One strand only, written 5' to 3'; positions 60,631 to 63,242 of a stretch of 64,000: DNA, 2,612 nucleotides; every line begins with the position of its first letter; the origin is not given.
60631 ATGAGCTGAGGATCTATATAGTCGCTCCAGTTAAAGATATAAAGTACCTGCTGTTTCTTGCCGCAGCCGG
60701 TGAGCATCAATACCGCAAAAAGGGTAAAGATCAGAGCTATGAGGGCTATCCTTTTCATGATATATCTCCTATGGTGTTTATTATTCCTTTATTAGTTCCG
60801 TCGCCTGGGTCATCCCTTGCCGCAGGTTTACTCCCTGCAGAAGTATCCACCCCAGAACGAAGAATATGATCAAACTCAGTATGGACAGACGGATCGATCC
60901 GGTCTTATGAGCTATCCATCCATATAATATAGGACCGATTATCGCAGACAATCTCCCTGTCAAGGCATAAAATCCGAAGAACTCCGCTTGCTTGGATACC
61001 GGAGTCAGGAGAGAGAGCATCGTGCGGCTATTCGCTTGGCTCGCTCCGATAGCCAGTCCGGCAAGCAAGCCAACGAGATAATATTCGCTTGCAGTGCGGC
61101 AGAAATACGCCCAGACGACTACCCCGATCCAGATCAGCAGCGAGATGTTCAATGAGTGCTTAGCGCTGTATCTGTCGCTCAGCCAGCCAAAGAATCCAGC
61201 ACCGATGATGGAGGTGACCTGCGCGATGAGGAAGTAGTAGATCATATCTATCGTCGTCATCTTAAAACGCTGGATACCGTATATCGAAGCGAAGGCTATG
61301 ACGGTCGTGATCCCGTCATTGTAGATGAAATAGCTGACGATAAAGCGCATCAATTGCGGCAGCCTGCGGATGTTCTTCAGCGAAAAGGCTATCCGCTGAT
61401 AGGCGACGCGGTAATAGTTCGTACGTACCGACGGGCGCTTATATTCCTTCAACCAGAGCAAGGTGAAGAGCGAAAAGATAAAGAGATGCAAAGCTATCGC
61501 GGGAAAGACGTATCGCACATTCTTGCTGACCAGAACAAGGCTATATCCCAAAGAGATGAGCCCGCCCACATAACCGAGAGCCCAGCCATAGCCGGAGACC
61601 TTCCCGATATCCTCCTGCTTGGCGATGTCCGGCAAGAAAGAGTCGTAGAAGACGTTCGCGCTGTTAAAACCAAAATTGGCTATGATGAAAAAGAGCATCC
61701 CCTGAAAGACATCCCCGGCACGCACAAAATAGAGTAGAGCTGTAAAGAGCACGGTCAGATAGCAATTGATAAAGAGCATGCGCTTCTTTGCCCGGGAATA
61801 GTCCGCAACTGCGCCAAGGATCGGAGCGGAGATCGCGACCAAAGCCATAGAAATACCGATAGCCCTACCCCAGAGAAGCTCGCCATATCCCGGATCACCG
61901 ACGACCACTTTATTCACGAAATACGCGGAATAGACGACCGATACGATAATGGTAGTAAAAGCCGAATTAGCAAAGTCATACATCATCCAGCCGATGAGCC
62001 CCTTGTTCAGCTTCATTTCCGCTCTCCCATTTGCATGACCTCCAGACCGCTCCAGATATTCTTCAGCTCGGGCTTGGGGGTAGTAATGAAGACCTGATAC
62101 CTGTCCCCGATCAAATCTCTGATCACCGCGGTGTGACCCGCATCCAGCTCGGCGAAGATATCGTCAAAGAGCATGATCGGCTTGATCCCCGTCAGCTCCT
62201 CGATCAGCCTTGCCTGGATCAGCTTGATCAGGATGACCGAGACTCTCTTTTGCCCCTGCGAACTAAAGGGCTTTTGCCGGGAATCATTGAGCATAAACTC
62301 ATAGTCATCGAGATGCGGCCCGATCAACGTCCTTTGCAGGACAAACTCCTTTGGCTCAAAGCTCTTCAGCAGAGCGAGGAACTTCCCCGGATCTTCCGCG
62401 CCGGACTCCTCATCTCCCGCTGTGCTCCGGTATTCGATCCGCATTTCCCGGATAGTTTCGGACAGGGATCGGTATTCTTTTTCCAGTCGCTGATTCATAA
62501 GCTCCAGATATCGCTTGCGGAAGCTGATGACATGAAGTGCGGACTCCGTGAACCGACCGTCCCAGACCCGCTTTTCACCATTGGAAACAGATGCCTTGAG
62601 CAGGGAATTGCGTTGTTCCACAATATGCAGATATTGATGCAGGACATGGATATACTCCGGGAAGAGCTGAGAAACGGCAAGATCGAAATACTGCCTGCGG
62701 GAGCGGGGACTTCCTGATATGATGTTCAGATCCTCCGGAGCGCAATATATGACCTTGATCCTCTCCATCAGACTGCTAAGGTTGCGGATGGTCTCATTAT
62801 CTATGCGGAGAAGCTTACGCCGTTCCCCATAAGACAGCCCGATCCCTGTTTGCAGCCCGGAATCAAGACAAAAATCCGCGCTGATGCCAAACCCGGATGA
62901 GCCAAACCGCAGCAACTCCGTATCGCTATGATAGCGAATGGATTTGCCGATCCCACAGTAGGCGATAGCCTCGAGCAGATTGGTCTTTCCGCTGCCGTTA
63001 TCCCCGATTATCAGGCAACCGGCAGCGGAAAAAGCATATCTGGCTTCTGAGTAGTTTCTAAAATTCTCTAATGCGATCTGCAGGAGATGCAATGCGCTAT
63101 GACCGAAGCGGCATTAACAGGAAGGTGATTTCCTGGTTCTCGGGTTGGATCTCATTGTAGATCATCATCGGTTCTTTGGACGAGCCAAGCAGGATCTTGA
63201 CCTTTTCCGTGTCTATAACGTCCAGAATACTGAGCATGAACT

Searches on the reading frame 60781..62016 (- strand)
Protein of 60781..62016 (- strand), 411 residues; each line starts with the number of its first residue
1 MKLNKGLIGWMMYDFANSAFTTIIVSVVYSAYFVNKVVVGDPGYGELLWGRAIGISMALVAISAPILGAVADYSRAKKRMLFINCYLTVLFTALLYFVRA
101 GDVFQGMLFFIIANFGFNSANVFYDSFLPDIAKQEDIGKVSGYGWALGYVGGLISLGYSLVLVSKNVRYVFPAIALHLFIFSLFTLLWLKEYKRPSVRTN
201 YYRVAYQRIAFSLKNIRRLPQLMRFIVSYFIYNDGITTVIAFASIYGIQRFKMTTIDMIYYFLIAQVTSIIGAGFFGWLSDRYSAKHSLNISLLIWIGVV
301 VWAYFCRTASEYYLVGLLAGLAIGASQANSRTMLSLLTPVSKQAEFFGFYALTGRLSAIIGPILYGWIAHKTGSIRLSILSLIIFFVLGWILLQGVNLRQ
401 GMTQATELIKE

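Call 93: find_encoding_contigs(protein=window:60781-62016:-, flank=10000, max_places=3)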
Protein window:60781-62016:- (411 aa): 2 contigs read that carry it; 2 places shown.
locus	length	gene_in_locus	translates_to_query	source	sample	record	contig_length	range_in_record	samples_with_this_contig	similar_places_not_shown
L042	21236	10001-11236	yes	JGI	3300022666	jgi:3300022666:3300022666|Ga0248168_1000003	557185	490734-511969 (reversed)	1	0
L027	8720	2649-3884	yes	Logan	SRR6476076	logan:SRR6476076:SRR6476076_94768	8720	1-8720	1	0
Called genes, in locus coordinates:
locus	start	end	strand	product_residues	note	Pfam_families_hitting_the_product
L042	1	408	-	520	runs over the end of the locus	PF12072:RNase_Y_N, PF00013:KH_1 (weak), PF08668:HDOD (faint), PF01966:HD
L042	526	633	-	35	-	-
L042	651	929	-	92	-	PF05164:ZapA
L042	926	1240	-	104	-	PF06005:ZapB (faint)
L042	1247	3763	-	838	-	PF01588:tRNA_bind, PF03483:B3_4, PF03484:B5, PF17759:tRNA_synthFbeta, PF03147:FDX-ACB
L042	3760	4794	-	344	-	PF02912:Phe_tRNA-synt_N, PF01409:tRNA-synt_2d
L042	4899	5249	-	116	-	PF00453:Ribosomal_L20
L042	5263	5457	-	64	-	PF01632:Ribosomal_L35p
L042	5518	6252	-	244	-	PF05198:IF3_N, PF00707:IF3_C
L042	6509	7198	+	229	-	PF13489:Methyltransf_23 (faint), PF08241:Methyltransf_11, PF13649:Methyltransf_25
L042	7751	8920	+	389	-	PF00712:DNA_pol3_beta, PF02767:DNA_pol3_beta_2, PF02768:DNA_pol3_beta_3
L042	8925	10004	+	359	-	PF02463:SMC_N, PF13175:AAA_15, PF13476:AAA_23, PF13555:AAA_29 (faint), PF13304:AAA_21 (faint)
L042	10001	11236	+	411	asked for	PF07690:MFS_1, PF11700:ATG22, PF12832:MFS_1_like, PF07690:MFS_1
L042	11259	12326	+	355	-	PF01547:SBP_bac_1, PF13416:SBP_bac_8, PF13531:SBP_bac_11, PF13343:SBP_bac_6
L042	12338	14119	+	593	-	PF01336:tRNA_anti-codon, PF00152:tRNA-synt_2, PF02938:GAD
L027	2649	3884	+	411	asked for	PF07690:MFS_1, PF11700:ATG22, PF12832:MFS_1_like, PF07690:MFS_1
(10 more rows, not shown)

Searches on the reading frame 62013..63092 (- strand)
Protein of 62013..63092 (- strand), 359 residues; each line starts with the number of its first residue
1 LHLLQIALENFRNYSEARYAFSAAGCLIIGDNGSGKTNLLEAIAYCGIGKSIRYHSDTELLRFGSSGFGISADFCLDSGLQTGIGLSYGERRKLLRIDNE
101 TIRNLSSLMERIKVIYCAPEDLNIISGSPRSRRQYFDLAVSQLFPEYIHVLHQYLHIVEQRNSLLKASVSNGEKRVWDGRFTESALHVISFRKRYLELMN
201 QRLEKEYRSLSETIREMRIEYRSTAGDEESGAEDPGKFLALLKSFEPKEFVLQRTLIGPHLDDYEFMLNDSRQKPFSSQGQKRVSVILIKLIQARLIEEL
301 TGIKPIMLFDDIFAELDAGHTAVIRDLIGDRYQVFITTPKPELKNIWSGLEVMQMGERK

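Call 50: find_encoding_contigs(protein=window:62013-63092:-, flank=10000, max_places=4)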
Protein window:62013-63092:- (359 aa): 1 contig read that carries it; 1 place shown.
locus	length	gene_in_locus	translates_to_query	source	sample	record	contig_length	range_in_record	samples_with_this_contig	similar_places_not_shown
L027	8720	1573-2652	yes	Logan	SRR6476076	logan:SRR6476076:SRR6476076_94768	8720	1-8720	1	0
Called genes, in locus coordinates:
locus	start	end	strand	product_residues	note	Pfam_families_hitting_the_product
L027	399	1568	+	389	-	PF00712:DNA_pol3_beta, PF02767:DNA_pol3_beta_2, PF02768:DNA_pol3_beta_3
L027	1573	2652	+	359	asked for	PF02463:SMC_N, PF13175:AAA_15, PF13476:AAA_23, PF13555:AAA_29 (faint), PF13304:AAA_21 (faint)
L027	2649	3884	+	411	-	PF07690:MFS_1, PF11700:ATG22, PF12832:MFS_1_like, PF07690:MFS_1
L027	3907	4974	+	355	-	PF01547:SBP_bac_1, PF13416:SBP_bac_8, PF13531:SBP_bac_11, PF13343:SBP_bac_6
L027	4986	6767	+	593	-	PF01336:tRNA_anti-codon, PF00152:tRNA-synt_2, PF02938:GAD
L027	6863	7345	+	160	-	PF00551:Formyl_trans_N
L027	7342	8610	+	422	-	PF00919:UPF0004, PF04055:Radical_SAM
